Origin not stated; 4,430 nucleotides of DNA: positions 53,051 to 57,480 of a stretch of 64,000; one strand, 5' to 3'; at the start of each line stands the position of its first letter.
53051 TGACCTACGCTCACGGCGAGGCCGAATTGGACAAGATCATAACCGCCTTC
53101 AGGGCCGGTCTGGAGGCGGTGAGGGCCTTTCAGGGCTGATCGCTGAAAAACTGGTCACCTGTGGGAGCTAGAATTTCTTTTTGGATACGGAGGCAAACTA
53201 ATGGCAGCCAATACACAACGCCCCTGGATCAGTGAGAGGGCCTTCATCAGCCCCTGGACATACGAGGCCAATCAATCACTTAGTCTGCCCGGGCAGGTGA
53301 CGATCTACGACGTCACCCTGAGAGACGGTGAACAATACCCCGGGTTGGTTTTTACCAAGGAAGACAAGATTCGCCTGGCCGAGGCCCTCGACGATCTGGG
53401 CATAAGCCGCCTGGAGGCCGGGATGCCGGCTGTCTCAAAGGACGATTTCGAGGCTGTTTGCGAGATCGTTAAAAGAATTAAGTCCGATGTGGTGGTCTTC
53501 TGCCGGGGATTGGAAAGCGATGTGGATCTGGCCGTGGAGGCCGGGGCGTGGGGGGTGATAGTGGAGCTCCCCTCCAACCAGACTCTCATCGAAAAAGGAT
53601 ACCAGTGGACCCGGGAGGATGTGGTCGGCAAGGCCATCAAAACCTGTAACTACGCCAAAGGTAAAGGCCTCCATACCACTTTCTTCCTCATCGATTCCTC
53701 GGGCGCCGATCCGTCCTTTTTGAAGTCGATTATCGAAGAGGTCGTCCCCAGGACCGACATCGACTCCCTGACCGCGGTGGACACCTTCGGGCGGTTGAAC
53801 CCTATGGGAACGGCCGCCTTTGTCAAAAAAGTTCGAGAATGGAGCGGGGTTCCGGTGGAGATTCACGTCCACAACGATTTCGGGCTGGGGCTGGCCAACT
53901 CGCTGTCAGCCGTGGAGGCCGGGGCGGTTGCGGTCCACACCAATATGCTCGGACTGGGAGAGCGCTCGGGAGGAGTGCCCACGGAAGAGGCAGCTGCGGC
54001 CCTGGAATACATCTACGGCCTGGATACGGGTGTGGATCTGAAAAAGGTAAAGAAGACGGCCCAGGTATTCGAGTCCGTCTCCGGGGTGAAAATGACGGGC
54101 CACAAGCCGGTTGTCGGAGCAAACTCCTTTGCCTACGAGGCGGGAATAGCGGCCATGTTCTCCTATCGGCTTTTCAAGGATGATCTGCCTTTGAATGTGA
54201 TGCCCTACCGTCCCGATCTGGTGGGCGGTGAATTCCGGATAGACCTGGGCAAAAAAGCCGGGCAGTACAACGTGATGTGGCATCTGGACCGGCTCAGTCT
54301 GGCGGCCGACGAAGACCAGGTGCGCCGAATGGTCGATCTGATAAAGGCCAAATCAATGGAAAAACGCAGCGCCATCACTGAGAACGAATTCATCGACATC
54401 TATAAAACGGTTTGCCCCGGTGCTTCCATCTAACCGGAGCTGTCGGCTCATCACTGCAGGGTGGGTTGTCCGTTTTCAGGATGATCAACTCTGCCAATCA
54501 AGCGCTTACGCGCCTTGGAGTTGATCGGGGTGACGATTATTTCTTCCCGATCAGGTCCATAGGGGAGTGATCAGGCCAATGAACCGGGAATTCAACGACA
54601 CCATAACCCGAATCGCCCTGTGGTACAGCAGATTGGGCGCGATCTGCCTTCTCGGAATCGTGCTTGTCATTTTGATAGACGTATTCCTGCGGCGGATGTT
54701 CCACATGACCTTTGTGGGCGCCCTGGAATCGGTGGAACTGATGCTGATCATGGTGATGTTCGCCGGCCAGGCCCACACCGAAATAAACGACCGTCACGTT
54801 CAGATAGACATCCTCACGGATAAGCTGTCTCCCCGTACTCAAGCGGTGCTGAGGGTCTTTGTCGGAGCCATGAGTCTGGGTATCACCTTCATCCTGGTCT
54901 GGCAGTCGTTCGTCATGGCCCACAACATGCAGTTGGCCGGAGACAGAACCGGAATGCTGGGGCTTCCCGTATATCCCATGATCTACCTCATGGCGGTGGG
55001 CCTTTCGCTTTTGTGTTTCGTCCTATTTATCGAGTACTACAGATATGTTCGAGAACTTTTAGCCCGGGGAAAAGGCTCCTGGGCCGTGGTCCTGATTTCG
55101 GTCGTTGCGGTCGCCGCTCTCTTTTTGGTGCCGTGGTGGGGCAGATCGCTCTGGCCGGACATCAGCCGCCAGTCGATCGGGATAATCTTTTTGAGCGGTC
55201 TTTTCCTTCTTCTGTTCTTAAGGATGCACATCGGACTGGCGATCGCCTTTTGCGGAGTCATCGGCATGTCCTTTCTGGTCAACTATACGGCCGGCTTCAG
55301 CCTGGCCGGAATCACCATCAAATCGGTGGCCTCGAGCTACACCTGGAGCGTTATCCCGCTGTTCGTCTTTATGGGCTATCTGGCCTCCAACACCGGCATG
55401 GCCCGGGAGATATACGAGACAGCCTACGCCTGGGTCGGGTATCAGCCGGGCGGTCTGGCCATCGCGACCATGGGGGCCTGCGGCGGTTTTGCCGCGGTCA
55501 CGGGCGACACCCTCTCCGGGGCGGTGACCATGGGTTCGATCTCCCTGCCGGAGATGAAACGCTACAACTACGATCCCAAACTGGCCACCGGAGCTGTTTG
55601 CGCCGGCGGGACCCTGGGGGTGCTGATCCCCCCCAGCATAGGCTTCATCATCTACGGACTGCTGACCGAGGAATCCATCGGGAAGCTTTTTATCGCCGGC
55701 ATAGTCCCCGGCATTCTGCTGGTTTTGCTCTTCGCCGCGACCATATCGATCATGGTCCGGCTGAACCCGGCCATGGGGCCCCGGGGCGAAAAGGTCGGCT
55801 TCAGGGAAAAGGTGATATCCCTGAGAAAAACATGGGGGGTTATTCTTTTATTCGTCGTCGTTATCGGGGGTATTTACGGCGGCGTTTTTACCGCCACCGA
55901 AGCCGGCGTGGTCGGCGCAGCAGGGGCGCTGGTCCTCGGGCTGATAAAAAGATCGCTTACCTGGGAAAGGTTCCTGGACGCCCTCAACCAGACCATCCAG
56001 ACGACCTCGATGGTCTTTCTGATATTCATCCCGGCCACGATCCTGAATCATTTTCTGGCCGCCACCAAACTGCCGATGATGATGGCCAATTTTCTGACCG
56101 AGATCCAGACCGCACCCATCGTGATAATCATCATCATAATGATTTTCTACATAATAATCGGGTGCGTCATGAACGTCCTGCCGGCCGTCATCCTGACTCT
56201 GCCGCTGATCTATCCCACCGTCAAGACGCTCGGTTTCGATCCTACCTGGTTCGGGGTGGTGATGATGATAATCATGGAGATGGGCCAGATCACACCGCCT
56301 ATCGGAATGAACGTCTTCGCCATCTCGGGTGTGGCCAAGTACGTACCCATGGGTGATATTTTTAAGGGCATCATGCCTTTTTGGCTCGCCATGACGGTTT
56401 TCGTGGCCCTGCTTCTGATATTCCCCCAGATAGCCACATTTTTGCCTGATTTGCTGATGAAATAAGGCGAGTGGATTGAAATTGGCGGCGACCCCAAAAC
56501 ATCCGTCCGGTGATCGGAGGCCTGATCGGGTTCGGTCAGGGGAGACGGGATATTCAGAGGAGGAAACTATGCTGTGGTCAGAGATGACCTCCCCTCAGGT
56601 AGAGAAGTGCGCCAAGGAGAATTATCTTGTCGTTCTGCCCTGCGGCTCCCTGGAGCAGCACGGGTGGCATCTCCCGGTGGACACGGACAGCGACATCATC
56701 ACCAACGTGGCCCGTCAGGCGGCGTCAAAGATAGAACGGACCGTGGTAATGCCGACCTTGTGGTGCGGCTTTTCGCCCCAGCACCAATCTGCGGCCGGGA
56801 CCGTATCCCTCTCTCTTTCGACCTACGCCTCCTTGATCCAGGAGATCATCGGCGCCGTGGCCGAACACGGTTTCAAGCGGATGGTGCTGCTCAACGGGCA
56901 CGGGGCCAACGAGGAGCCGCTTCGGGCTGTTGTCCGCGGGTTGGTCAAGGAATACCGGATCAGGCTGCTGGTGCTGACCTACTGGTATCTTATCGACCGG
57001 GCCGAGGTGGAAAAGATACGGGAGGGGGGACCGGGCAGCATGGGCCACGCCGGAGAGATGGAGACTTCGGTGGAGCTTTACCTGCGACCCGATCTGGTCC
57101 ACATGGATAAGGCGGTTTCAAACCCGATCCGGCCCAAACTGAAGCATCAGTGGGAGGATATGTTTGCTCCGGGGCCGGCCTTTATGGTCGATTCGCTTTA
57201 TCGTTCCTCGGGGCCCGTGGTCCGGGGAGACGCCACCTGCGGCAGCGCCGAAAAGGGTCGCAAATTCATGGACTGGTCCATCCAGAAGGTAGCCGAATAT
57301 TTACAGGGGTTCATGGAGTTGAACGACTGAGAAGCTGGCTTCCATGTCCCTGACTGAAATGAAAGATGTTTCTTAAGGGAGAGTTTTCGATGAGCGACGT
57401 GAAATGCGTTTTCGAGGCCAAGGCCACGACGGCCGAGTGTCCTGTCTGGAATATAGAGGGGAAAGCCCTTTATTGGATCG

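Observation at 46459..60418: Undescribed GntR-controlled catabolic island: TRAP uptake, tandem Rid pair, class III aminotransferase, DRE-TIM aldolase, creatininase, SMP-30 lactonase, ADP-forming acyl-CoA synthetase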

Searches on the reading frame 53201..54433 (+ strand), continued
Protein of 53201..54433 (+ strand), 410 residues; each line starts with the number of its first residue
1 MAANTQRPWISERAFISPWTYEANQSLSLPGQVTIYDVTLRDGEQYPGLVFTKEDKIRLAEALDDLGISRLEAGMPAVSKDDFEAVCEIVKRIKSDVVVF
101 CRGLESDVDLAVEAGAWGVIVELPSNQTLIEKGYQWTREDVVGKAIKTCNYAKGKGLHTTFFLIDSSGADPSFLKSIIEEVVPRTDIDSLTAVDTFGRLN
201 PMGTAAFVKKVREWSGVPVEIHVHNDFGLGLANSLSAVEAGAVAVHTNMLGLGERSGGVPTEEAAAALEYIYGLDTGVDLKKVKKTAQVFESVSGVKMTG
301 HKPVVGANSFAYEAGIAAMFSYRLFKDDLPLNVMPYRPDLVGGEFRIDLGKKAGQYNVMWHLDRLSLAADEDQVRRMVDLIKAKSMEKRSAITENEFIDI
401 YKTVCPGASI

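Call 89: fold_search(model_id=the predicted structure, library=pdb)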
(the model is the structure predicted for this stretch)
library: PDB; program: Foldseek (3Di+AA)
matches with E <= 10: 1942; with E <= 0.001: 742
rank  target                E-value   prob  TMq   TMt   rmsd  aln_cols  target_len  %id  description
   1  6ktq_B                1.1e-30  1.00  0.62  0.64  18.5       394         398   30  Crystal structure of catalytic domain of homocitrate synthase from Sulfolobus acidocaldarius (SaHCS(dRAM)) in complex  (released 2020-09-02)
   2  6ktq_A                4.6e-30  1.00  0.62  0.64  18.4       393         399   30  Crystal structure of catalytic domain of homocitrate synthase from Sulfolobus acidocaldarius (SaHCS(dRAM)) in complex  (released 2020-09-02)
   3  6e1j_B                6.1e-25  1.00  0.62  0.62  18.0       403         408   26  Crystal Structure of Methylthioalkylmalate Synthase (BjuMAM1.1) from Brassica juncea (released 2019-05-08)
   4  6e1j_A                6.5e-25  1.00  0.62  0.62  18.1       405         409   26  Crystal Structure of Methylthioalkylmalate Synthase (BjuMAM1.1) from Brassica juncea (released 2019-05-08)
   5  3mi3_A                2.8e-22  1.00  0.59  0.65  16.0       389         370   24  Homocitrate Synthase Lys4 bound to Lysine (released 2010-04-28)
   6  3mi3_B                4.9e-22  1.00  0.59  0.65  15.7       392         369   23  Homocitrate Synthase Lys4 bound to Lysine (released 2010-04-28)
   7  3rmj_A                1.1e-21  1.00  0.63  0.83   4.8       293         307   34  Crystal structure of truncated alpha-Isopropylmalate Synthase from Neisseria meningitidis (released 2012-03-14)
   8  3rmj_B                1.6e-21  1.00  0.62  0.82   4.4       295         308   33  Crystal structure of truncated alpha-Isopropylmalate Synthase from Neisseria meningitidis (released 2012-03-14)
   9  4ov9                  2.1e-21  1.00  0.61  0.66  19.6       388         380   22  Structure of isopropylmalate synthase binding with alpha-isopropylmalate (released 2014-08-20)
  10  4ov4                  6.0e-21  1.00  0.62  0.67  19.4       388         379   21  Isopropylmalate synthase binding with ketoisovalerate (released 2014-08-20)
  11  3ivu_B                6.4e-21  1.00  0.58  0.62  17.6       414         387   23  Homocitrate Synthase Lys4 bound to 2-OG (released 2009-09-22)
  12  3ivs_B                9.4e-21  1.00  0.59  0.67  15.3       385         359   24  Homocitrate Synthase Lys4 (released 2009-09-22)
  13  3ivs_A                1.1e-20  1.00  0.59  0.66  15.8       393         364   22  Homocitrate Synthase Lys4 (released 2009-09-22)
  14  3ivt_A                1.2e-20  1.00  0.58  0.60  17.1       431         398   22  Homocitrate Synthase Lys4 bound to 2-OG (released 2009-09-22)
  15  3ivu_A                1.3e-20  1.00  0.58  0.62  17.3       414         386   22  Homocitrate Synthase Lys4 bound to 2-OG (released 2009-09-22)
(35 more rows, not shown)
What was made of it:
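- On LeuA-type Claisen synthase (IPMS/HCS/CMS/MAMS): Foldseek 6ktq at 1e-30 (call 89).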

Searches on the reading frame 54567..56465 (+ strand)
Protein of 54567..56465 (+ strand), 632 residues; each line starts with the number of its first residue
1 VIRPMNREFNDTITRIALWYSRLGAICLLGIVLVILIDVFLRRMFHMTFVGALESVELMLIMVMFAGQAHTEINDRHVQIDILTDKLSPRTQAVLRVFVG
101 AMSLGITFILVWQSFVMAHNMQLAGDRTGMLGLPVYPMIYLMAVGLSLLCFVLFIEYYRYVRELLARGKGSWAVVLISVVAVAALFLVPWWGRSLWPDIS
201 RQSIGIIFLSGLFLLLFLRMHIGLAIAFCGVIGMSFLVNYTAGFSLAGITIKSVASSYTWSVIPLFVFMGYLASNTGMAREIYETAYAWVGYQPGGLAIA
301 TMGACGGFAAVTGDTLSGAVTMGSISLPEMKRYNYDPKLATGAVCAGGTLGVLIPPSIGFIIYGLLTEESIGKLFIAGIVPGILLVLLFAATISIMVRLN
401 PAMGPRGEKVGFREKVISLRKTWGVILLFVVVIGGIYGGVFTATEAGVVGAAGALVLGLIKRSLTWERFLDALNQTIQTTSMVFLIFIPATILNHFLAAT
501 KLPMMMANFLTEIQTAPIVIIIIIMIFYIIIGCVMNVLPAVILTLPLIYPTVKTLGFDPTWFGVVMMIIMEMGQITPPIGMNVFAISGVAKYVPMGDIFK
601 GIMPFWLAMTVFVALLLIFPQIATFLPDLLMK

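Call 4: search_protein_families(library=pfam, proteins=[window:54567-56465:+])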
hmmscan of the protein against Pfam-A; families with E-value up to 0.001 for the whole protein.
window:54567-56465:+ (632 aa): 2 families
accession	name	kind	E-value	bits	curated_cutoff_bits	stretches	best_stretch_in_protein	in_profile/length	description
PF06808.19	DctM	-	1.2e-93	314.6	23.8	1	211-622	3-413/413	Tripartite ATP-independent periplasmic transporter, DctM component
PF04290.18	DctQ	-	1.9e-21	76.8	28.3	1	31-161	1-130/132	Tripartite ATP-independent periplasmic transporters, DctQ component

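Call 5: search_protein_families(library=ncbifam, proteins=[window:54567-56465:+])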
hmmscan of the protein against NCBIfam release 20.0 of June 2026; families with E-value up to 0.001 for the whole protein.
window:54567-56465:+ (632 aa): 4 families
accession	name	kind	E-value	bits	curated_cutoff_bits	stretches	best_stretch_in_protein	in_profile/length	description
TIGR00786.1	dctM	subfamily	9.9e-101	337.4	268.45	1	220-627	2-405/405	TRAP transporter large permease subunit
NF011634.1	PRK15060.1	equivalog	5.8e-57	193.6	800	1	206-622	4-416/425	2,3-diketo-L-gulonate TRAP transporter large permease YiaN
TIGR02123.1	TRAP_fused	subfamily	1.7e-18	66.7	320.65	1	142-614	31-525/615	TRAP transporter fused permease subunit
NF007374.1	PRK09877.1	equivalog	4.5e-09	36.8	260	1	26-159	11-139/157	2,3-diketo-L-gulonate TRAP transporter small permease YiaM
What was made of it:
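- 54579..56465 (+): Fused TRAP membrane component DctQM. TIGR00786 337 bits, above its 268-bit cut-off (calls 4, 5).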

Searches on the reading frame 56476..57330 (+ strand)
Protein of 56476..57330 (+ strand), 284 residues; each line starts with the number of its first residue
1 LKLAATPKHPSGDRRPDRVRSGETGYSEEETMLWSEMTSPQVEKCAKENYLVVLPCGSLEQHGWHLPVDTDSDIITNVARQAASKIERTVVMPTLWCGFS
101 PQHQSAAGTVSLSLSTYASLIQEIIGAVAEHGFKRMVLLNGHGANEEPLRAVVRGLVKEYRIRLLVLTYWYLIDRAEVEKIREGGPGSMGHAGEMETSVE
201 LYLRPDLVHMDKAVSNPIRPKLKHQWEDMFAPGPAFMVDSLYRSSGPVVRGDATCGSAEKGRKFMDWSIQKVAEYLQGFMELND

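Call 4: search_protein_families(library=pfam, proteins=[window:56476-57330:+])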
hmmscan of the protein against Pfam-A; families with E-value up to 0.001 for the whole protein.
window:56476-57330:+ (284 aa): 1 family
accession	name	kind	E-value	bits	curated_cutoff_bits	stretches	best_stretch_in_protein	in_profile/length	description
PF02633.19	Creatininase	-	2.2e-61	207.8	31.3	1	36-275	2-237/238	Creatinine amidohydrolase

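Call 5: search_protein_families(library=ncbifam, proteins=[window:56476-57330:+])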
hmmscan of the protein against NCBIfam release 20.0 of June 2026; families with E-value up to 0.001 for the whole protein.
window:56476-57330:+ (284 aa): 4 families
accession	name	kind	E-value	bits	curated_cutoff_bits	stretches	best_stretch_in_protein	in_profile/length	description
TIGR04448.1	creatininase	equivalog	1.4e-38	132.9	235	1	36-276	1-242/246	creatininase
TIGR03964.1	mycofact_creat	equivalog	4.8e-35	121.2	172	1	36-276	3-217/228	mycofactocin biosynthesis peptidyl-dipeptidase MftE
NF041098.2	diketo_inos_hlase_IolN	equivalog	7.6e-28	97.5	245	1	29-226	4-203/307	3-dehydro-scyllo-inosose hydrolase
NF033501.0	ArfB_arch_rifla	equivalog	3.7e-05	23.6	180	1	56-163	22-126/219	2-amino-5-formylamino-6-ribosylaminopyrimidin-4(3H)-one 5'-monophosphate deformylase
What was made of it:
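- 56569..57330 (+): Creatininase-family metal amidohydrolase (not creatininase proper). TIGR04448 133 bits, below 235; MftE and IolN are also below cut-off (calls 4, 5).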

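Call 38: search_solved_structures(query=window:56569-57330:+, max_evalue=0.00001)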
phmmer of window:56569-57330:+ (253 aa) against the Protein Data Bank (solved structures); distinct sequences matched with E-value up to 0.00001: 8.
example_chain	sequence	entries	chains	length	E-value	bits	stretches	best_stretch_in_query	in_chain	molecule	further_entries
3a6e_A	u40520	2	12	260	5.1e-25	91.6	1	13-245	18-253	Creatinine amidohydrolase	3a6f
1j2t_A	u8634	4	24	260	5.3e-25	91.6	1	13-245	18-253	creatinine amidohydrolase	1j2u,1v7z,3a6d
3a6j_A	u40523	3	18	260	5.5e-25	91.5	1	13-245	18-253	Creatinine amidohydrolase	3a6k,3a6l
1q3k_A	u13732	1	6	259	3.7e-24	88.8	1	13-244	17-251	creatininase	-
3a6g_A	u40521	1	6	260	1.1e-23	87.2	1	13-245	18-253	Creatinine amidohydrolase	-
3a6h_A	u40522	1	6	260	3.3e-23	85.7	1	13-245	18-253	Creatinine amidohydrolase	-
3lub_A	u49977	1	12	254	2.6e-16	63.1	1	20-243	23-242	Putative creatinine amidohydrolase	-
3no4_A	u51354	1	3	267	1.8e-11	47.3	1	7-121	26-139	creatinine amidohydrolase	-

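Call 57: find_homologous_proteins(query=window:56569-57330:+, max_evalue=1e-30)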
Query window:56569-57330:+ (253 aa): 48 proteins with E <= 1e-30 among 1130 candidates.
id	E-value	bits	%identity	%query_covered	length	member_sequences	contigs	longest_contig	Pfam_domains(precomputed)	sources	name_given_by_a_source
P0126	8.0e-169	578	100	100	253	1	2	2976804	PF02633.20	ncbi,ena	-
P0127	2.9e-136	471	77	100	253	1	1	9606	PF02633.20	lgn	-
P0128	8.7e-99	348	59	99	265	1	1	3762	PF02633.20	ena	-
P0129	2.5e-98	347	57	100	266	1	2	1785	PF02633.20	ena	-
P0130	7.1e-98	345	61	98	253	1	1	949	PF02633.20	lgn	-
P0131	7.1e-85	303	54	100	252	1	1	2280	PF02633.20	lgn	-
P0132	9.0e-79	283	51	100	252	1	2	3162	PF02633.20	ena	-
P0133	3.3e-65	238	45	100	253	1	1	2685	PF02633.20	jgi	-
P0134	9.1e-63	230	45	100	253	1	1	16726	PF02633.20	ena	-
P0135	1.8e-62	229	46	97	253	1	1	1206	PF02633.20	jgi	jgi:creatinine amidohydrolase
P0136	4.9e-40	156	34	98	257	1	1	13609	PF02633.20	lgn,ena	-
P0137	1.2e-39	154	34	98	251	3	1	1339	PF02633.20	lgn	-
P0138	1.2e-39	154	35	97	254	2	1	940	PF02633.20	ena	-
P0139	2.5e-39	153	37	92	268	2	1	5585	PF02633.20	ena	-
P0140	3.2e-39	153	34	98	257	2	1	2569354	PF02633.20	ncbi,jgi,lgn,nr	ncbi:MAG TPA: creatininase family protein [Devosiaceae bacterium]|jgi:creatinine amidohydrolase|nr:c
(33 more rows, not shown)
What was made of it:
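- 56569..57330 (+): Orthologues are rare: 10 clusters at 45% identity or more (call 57).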

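Call 58: find_encoding_contigs(protein=P0127, flank=10000, max_places=2)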
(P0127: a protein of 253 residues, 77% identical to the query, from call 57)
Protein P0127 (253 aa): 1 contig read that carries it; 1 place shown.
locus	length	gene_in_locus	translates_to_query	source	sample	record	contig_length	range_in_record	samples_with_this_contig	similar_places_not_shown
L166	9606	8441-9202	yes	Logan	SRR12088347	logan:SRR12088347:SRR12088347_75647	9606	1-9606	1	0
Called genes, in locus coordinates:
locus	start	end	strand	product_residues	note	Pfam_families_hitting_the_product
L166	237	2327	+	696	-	PF00149:Metallophos, PF12850:Metallophos_2 (faint)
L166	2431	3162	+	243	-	PF00392:GntR, PF07729:FCD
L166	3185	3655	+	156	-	PF14588:YjgF_endoribonc, PF01042:Ribonuc_L-PSP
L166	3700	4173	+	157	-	PF14588:YjgF_endoribonc, PF01042:Ribonuc_L-PSP (weak)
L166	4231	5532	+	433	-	PF00202:Aminotran_3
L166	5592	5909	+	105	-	PF00682:HMGL-like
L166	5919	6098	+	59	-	-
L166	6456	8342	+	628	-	PF04290:DctQ, PF06808:DctM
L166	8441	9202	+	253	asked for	PF02633:Creatininase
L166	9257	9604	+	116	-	?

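Call 59: find_encoding_contigs(protein=P0134, flank=10000, max_places=2)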
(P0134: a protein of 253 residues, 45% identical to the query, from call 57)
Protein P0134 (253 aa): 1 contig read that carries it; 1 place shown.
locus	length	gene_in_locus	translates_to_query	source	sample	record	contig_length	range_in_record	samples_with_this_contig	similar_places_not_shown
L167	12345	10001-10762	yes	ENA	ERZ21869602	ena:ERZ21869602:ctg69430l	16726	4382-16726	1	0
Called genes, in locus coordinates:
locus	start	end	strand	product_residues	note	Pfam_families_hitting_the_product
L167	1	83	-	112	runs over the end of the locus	-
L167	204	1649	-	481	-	PF01645:Glu_synthase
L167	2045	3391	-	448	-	PF10518:TAT_signal (weak), PF01547:SBP_bac_1, PF13416:SBP_bac_8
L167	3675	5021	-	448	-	PF10518:TAT_signal (weak), PF01547:SBP_bac_1, PF13416:SBP_bac_8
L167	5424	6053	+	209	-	PF04299:FMN_bind_2, PF01243:PNPOx_N, PF12900:Pyridox_ox_2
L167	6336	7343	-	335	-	PF04055:Radical_SAM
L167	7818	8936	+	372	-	PF00072:Response_reg, PF13181:TPR_8 (faint), PF13428:TPR_14 (faint), PF13424:TPR_12 (faint), PF13432:TPR_16 (faint), PF14559:TPR_19 (faint), PF00515:TPR_1 (faint), PF07719:TPR_2 (faint), +2 more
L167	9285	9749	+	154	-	-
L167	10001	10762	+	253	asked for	PF02633:Creatininase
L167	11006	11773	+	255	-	PF02633:Creatininase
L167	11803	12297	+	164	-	PF14464:Prok-JAB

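Call 86: find_encoding_contigs(protein=P0126, flank=10000, max_places=3)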
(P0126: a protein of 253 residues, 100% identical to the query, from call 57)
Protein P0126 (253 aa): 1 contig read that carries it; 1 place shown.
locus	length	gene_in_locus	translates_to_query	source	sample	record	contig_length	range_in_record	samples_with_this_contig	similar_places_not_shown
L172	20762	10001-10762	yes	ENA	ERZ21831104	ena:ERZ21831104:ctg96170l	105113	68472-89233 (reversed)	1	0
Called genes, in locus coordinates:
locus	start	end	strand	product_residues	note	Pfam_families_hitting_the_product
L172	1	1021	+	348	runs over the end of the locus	PF03480:DctP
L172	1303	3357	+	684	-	PF00149:Metallophos, PF12850:Metallophos_2 (faint)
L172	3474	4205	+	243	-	PF00392:GntR, PF07729:FCD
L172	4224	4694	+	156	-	PF14588:YjgF_endoribonc, PF01042:Ribonuc_L-PSP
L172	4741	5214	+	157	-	PF14588:YjgF_endoribonc, PF01042:Ribonuc_L-PSP (faint)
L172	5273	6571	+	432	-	PF00202:Aminotran_3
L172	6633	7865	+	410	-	PF00682:HMGL-like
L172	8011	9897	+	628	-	PF04290:DctQ, PF06808:DctM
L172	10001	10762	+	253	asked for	PF02633:Creatininase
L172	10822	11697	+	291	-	PF08450:SGL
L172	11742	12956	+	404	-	PF13549:ATP-grasp_5, PF02629:CoA_binding, PF13380:CoA_binding_2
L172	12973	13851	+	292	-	PF13607:Succ_CoA_lig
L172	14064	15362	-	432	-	PF00493:MCM (faint), PF00158:Sigma54_activat, PF01078:Mg_chelatase (faint), PF14532:Sigma54_activ_2, PF07728:AAA_5 (weak), PF25601:AAA_lid_14, PF02954:HTH_8 (weak)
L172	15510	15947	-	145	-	PF00308:Bac_DnaA, PF01695:IstB_IS21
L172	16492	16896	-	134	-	-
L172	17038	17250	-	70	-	-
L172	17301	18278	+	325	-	PF06808:DctM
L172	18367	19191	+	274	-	PF00884:Sulfatase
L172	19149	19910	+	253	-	PF00884:Sulfatase, PF01663:Phosphodiest (weak), PF16347:SGSH_C (faint)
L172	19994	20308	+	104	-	PF00085:Thioredoxin, PF13728:TraF, PF13192:Thioredoxin_3 (weak)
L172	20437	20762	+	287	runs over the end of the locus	PF07992:Pyr_redox_2, PF13738:Pyr_redox_3, PF00070:Pyr_redox (weak)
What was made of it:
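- The ACD is split in the L172 assembly (call 86).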
